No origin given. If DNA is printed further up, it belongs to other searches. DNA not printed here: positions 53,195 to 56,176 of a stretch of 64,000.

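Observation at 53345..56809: TatC and an LptD-like outer-membrane protein are encoded as one uninterrupted 1154-codon ORF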

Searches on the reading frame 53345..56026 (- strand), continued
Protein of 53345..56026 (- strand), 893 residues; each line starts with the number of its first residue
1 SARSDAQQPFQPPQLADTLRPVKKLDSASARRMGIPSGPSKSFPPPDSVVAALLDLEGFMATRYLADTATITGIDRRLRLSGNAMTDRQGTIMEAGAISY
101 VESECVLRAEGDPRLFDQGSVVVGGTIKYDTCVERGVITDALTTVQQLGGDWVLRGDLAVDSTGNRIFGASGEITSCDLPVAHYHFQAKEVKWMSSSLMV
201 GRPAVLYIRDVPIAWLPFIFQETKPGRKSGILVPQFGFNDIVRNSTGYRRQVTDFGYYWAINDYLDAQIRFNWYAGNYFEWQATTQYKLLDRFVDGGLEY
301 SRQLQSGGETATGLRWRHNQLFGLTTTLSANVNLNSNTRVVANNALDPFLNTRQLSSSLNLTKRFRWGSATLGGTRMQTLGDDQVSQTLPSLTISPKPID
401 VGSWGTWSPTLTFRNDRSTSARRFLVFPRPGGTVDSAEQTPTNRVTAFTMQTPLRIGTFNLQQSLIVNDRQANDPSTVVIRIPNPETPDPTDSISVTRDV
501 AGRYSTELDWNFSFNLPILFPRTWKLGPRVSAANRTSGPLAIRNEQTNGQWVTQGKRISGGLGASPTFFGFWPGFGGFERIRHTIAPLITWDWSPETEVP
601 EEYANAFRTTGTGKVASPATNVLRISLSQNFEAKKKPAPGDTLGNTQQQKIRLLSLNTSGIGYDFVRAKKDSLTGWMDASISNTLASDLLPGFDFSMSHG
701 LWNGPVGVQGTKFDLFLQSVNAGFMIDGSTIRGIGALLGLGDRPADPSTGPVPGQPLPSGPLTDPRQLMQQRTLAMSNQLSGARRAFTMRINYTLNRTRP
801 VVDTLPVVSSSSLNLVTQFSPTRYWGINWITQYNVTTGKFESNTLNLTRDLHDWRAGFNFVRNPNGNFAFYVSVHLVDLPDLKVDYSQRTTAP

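Call 61: find_homologous_proteins(query=L079:5839-8733:+, max_evalue=1e-20)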
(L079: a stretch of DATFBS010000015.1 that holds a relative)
Query L079:5839-8733:+ (964 aa): 557 proteins with E <= 1e-20 among 8000 candidates; the best 120 are listed.
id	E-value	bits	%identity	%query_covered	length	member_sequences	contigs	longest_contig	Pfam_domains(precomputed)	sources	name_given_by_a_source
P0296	0.0e+0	2055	92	100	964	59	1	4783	PF19838.6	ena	-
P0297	0.0e+0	1937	86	99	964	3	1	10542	PF19838.6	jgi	jgi:hypothetical protein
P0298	0.0e+0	1928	86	99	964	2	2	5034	PF19838.6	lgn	-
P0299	0.0e+0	1895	86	96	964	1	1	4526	PF19838.6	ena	-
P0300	0.0e+0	1881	85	99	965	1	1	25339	PF19838.6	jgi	jgi:hypothetical protein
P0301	0.0e+0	1862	84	98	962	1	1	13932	PF19838.6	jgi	jgi:hypothetical protein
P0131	0.0e+0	1847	84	98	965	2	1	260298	PF19838.6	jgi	jgi:hypothetical protein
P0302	0.0e+0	1844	82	99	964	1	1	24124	PF19838.6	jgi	jgi:hypothetical protein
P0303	0.0e+0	1841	83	99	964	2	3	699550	PF19838.6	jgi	jgi:hypothetical protein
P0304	0.0e+0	1840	82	99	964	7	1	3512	PF19838.6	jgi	-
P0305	0.0e+0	1810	81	99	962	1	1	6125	PF19838.6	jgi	jgi:hypothetical protein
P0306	0.0e+0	1808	86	92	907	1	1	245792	PF19838.6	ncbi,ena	-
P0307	0.0e+0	1775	81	96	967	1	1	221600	PF19838.6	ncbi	ncbi:MAG: LPS-assembly protein LptD [Gemmatimonadaceae bacterium]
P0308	0.0e+0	1763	78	100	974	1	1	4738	PF19838.6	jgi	jgi:hypothetical protein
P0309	0.0e+0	1744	81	94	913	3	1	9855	PF19838.6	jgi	jgi:hypothetical protein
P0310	0.0e+0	1729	80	95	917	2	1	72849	PF19838.6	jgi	jgi:hypothetical protein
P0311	0.0e+0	1728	77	99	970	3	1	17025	PF19838.6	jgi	jgi:LptD protein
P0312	0.0e+0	1717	79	97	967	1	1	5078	PF19838.6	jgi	jgi:hypothetical protein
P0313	0.0e+0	1709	77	100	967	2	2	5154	PF19838.6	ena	-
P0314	0.0e+0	1041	50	97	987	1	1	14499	PF19838.6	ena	-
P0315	0.0e+0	1026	52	96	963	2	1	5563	PF19838.6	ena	-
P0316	0.0e+0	1015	49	97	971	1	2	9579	PF19838.6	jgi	jgi:hypothetical protein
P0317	1.8e-298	1011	49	97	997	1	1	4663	PF19838.6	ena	-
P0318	6.6e-298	1009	48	99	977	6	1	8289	PF19838.6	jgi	-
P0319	3.3e-291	987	48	99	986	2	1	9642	PF19838.6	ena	-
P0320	2.2e-290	984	49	97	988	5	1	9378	PF19838.6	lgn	-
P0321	7.1e-289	979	50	95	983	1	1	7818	PF19838.6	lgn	-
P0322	2.1e-287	974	49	99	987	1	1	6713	PF19838.6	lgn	-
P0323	3.3e-287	974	48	99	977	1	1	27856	PF19838.6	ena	-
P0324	2.2e-286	971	48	97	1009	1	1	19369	PF19838.6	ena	-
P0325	3.5e-286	970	48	98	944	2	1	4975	PF19838.6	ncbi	-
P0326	4.8e-286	970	49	99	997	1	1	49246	PF19838.6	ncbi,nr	ncbi:MAG TPA: putative LPS assembly protein LptD [Gemmatimonadaceae bacterium]|nr:putative LPS assem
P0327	5.9e-286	969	48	99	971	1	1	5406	PF19838.6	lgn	-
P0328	7.7e-286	969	49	96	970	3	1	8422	PF19838.6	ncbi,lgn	ncbi:MAG: putative LPS assembly protein LptD [Gemmatimonadaceae bacterium]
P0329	4.9e-285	966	50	95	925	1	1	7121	PF19838.6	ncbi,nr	ncbi:MAG TPA: putative LPS assembly protein LptD, partial [Gemmatimonadaceae bacterium]|nr:putative 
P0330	9.5e-285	965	50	93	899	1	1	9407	PF19838.6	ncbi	ncbi:MAG: putative LPS assembly protein LptD, partial [Gemmatimonadaceae bacterium]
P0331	9.8e-285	965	47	99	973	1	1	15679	PF19838.6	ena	-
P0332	6.9e-283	959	49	95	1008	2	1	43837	PF19838.6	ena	-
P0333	7.0e-283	959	47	99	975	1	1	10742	PF19838.6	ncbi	-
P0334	8.6e-283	959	47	96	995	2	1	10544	PF19838.6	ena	-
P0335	1.1e-281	955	48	99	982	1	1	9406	PF19838.6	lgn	-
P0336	1.2e-281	955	49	96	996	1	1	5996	PF19838.6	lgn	-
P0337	1.3e-281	955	48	96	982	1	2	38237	PF19838.6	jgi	jgi:hypothetical protein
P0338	3.0e-281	954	47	99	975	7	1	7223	PF19838.6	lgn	-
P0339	6.5e-281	953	48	99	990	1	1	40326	PF19838.6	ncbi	ncbi:MAG TPA: putative LPS assembly protein LptD [Gemmatimonadaceae bacterium]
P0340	1.3e-279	948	47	97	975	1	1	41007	PF19838.6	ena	-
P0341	6.1e-279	946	46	96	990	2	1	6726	PF19838.6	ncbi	-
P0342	4.9e-278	943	46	100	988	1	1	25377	PF19838.6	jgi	jgi:hypothetical protein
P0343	2.9e-277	941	47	99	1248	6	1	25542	PF00902.24,PF19838.6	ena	-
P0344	4.4e-277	940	46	99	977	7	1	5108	PF19838.6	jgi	jgi:hypothetical protein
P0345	6.3e-277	940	47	96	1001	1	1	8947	PF19838.6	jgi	jgi:lipopolysaccharide assembly outer membrane protein LptD (OstA)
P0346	2.3e-276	938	48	96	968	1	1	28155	PF19838.6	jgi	jgi:hypothetical protein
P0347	3.0e-276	937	46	97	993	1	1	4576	PF19838.6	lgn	-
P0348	1.4e-275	935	48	97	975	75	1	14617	PF19838.6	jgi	-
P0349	2.4e-275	934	47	98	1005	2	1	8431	PF19838.6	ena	-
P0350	2.7e-275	934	47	98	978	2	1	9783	PF19838.6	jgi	jgi:hypothetical protein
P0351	4.2e-275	933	47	96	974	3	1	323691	PF19838.6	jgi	jgi:lipopolysaccharide assembly outer membrane protein LptD (OstA)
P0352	8.4e-275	932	46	99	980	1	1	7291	PF19838.6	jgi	jgi:hypothetical protein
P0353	9.8e-275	932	49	96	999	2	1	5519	PF19838.6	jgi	jgi:hypothetical protein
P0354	1.3e-274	932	47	98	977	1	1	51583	PF19838.6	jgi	jgi:lipopolysaccharide assembly outer membrane protein LptD (OstA)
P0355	1.4e-274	932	47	97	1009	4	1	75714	PF19838.6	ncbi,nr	ncbi:MAG TPA: putative LPS assembly protein LptD [Gemmatimonadaceae bacterium]|nr:putative LPS assem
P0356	2.0e-274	931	48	94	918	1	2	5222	PF19838.6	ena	-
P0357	2.8e-274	931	47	97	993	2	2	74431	PF19838.6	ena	-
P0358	4.8e-274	930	47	96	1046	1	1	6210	PF19838.6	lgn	-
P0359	4.9e-274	930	48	97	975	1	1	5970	PF19838.6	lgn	-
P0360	6.5e-274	930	47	99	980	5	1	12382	PF19838.6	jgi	jgi:hypothetical protein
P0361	7.0e-274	929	47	95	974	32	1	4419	PF19838.6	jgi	-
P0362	9.7e-274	929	48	99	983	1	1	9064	PF19838.6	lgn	-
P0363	2.0e-273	928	47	98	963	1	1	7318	PF19838.6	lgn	-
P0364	2.2e-273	928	48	97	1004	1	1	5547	PF19838.6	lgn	-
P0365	3.8e-273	927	46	99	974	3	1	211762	PF19838.6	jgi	jgi:lipopolysaccharide assembly outer membrane protein LptD (OstA)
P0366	6.5e-273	926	47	96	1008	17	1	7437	PF19838.6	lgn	-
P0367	7.3e-273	926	46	97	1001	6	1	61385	PF19838.6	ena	-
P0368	1.2e-272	925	46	98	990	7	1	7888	PF19838.6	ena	-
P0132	2.6e-272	924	48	96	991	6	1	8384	PF19838.6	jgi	jgi:lipopolysaccharide assembly outer membrane protein LptD (OstA)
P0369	4.5e-272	923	46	99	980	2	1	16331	PF19838.6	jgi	jgi:hypothetical protein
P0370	5.4e-272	923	47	96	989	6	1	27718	PF19838.6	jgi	jgi:hypothetical protein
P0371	6.0e-272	923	47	96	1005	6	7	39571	PF19838.6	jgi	jgi:hypothetical protein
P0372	6.2e-272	923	46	99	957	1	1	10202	PF19838.6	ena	-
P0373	6.7e-272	923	47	96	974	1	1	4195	PF19838.6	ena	-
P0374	1.1e-271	922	47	97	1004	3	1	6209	PF19838.6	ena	-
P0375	1.2e-271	922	46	98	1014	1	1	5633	PF19838.6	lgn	-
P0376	1.6e-271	922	47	98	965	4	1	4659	PF19838.6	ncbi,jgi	-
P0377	7.7e-271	919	45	97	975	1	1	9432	PF19838.6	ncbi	-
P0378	8.2e-271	919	47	97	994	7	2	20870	PF19838.6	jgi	jgi:lipopolysaccharide assembly outer membrane protein LptD (OstA)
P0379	9.6e-271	919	46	97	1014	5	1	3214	PF19838.6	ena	-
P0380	1.2e-270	919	47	96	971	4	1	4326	PF19838.6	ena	-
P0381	1.8e-270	918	46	98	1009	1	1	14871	PF19838.6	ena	-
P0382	1.9e-270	918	45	100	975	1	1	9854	PF19838.6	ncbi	ncbi:MAG: putative LPS assembly protein LptD [Gemmatimonadaceae bacterium]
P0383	5.7e-270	916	46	97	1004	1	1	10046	PF19838.6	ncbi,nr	ncbi:MAG TPA: putative LPS assembly protein LptD [Gemmatimonadaceae bacterium]|nr:putative LPS assem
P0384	6.4e-270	916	47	99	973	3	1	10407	PF19838.6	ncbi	-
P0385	1.2e-269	915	46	100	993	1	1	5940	PF19838.6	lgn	-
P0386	1.6e-269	915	46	99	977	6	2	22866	PF19838.6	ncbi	-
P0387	2.4e-269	914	46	96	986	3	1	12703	PF19838.6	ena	-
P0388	3.4e-269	914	47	99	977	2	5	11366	PF19838.6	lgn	-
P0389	4.5e-269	914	47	97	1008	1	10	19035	PF19838.6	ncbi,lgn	-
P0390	5.4e-269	913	47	98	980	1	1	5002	PF19838.6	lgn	-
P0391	6.1e-269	913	47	96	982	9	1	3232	PF19838.6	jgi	jgi:hypothetical protein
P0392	8.2e-269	913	46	97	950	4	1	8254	PF19838.6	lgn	-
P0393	9.9e-269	912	45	97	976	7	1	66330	PF19838.6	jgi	jgi:hypothetical protein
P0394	1.2e-268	912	46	95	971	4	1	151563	PF19838.6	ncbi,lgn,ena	-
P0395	1.5e-268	912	47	96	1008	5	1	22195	PF19838.6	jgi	-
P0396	1.8e-268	912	47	96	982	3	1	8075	PF19838.6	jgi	-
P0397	2.2e-268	911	45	100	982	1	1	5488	PF19838.6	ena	-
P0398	2.9e-268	911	47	98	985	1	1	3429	PF19838.6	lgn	-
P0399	3.6e-268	911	44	99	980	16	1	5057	PF19838.6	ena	-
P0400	3.8e-268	910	46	99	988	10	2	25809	PF19838.6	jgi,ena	-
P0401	5.6e-268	910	47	96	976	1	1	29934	PF19838.6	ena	-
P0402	5.7e-268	910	45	97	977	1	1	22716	PF19838.6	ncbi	-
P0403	5.9e-268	910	45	97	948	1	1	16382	PF19838.6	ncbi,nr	ncbi:MAG: hypothetical protein M3P26_01455, partial [Gemmatimonadota bacterium]|nr:hypothetical prot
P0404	6.3e-268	910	45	99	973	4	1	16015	PF19838.6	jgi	jgi:hypothetical protein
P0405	9.5e-268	909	46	98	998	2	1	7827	PF19838.6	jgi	jgi:hypothetical protein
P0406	1.0e-267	909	46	99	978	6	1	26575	PF19838.6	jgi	jgi:hypothetical protein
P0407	1.1e-267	909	46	97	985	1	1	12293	PF19838.6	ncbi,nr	ncbi:MAG TPA: putative LPS assembly protein LptD [Gemmatimonadaceae bacterium]|nr:putative LPS assem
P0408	1.2e-267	909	46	97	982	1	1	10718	PF19838.6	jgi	-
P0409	1.4e-267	909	45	99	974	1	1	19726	PF19838.6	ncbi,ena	-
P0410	2.1e-267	908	47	95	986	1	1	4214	PF19838.6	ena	-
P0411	2.5e-267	908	46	97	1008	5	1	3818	PF19838.6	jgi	jgi:hypothetical protein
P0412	4.4e-267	907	45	99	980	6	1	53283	PF19838.6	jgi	jgi:hypothetical protein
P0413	6.0e-267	906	47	96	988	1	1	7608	PF19838.6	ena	-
